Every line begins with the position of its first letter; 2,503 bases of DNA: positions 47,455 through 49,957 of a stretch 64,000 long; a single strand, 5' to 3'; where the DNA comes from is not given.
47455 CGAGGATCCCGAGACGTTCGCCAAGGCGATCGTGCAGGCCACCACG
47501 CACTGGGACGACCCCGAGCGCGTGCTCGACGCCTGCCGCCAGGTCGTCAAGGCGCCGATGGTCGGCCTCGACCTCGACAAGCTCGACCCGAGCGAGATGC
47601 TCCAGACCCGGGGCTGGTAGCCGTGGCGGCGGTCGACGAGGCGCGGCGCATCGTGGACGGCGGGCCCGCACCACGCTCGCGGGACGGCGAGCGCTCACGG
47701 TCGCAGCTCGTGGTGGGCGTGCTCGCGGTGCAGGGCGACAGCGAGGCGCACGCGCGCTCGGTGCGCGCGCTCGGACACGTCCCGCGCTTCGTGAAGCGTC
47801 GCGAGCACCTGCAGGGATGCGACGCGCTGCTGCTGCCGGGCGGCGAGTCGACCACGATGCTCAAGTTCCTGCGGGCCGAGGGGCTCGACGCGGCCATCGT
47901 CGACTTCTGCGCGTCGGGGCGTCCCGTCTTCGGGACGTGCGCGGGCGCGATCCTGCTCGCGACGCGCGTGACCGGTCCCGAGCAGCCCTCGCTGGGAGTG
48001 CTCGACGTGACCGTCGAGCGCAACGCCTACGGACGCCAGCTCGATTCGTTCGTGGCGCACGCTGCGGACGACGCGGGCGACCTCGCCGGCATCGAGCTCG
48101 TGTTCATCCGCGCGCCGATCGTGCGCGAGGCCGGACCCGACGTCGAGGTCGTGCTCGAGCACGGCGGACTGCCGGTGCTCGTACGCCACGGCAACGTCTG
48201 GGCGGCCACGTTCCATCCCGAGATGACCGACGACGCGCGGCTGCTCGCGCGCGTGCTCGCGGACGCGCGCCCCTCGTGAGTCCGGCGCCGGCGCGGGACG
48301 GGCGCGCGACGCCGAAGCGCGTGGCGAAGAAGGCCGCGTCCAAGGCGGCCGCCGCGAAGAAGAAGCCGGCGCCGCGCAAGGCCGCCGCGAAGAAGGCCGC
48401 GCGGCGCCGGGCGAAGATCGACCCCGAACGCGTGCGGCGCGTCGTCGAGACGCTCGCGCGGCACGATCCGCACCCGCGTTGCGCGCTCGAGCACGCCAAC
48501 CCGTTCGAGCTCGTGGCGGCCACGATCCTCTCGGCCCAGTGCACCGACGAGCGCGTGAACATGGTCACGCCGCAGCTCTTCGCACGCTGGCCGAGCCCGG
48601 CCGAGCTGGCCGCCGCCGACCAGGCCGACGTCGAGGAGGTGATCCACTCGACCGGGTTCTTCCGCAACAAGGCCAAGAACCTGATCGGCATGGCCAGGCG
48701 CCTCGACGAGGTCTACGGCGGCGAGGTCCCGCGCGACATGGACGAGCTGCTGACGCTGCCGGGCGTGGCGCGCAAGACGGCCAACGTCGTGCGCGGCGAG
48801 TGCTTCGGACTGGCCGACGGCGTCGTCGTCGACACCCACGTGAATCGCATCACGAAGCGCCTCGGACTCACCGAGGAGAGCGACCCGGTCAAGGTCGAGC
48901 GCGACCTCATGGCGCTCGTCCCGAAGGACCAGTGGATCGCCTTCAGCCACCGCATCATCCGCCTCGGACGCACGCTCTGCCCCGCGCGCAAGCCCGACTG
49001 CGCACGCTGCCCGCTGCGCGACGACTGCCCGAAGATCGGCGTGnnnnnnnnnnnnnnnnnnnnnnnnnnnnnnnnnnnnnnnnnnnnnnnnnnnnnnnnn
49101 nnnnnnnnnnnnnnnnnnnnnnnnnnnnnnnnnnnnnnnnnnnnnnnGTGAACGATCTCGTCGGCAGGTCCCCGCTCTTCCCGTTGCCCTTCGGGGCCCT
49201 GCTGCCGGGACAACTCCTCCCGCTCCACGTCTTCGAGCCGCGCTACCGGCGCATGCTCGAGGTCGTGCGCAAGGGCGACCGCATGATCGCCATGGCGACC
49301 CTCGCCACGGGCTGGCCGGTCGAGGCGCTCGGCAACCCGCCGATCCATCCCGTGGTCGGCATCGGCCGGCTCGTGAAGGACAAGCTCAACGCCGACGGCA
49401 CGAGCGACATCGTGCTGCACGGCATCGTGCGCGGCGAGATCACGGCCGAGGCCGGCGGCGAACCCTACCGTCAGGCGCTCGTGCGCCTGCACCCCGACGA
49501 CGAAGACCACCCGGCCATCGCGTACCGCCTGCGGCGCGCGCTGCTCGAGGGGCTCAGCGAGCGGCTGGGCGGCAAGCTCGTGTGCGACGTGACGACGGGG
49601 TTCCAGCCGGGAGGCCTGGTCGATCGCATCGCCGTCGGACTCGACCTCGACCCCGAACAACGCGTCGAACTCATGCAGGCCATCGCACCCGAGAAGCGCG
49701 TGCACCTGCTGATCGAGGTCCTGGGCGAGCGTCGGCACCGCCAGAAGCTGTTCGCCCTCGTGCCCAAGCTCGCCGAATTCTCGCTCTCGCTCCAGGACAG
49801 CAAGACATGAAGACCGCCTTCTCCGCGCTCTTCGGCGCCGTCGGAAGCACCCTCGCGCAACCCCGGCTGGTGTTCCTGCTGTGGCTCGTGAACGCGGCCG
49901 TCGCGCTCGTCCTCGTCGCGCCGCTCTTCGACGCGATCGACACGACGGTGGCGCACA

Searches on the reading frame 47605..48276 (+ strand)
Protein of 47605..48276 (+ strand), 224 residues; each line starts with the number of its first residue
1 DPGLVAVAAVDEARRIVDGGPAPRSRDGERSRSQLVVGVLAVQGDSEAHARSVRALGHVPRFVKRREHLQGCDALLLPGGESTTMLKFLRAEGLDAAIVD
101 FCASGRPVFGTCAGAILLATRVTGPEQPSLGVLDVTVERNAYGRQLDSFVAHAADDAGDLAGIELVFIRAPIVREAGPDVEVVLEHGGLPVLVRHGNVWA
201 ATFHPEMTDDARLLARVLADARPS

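Call 66: search_protein_families(library=pfam, proteins=[window:47605-48276:+], max_evalue=0.001)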
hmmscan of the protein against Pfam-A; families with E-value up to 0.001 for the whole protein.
window:47605-48276:+ (224 aa): 3 families
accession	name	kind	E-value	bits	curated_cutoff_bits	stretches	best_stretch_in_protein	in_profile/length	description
PF01174.25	SNO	-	1.8e-44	152.3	27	1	39-212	1-177/188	SNO glutamine amidotransferase family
PF07685.20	GATase_3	-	2.6e-11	43.9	27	1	61-152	28-129/196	CobB/CobQ-like glutamine amidotransferase domain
PF03575.23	Peptidase_S51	-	3.8e-07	30.4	23.9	1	67-121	77-132/206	Peptidase family S51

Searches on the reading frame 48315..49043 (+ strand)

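Call 66: search_protein_families(library=pfam, proteins=[window:48315-49043:+], max_evalue=0.001)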
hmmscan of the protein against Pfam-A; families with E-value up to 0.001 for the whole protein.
window:48315-49043:+ (243 aa): 2 families
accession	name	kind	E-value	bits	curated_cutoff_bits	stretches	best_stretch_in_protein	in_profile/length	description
PF00730.31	HhH-GPD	-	4e-26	91.9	26.2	1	69-204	2-108/108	HhH-GPD superfamily base excision DNA repair protein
PF00633.29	HHH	-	2.9e-06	27.3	24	1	134-160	2-28/30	Helix-hairpin-helix motif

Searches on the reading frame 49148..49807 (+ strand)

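Call 66: search_protein_families(library=pfam, proteins=[window:49148-49807:+], max_evalue=0.001)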
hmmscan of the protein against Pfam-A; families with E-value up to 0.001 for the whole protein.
window:49148-49807:+ (220 aa): 1 family
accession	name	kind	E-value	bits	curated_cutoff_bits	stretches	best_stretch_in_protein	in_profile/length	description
PF02190.22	LON_substr_bdg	-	1.3e-21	77.9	28.7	1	9-192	3-198/200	ATP-dependent protease La (LON) substrate-binding domain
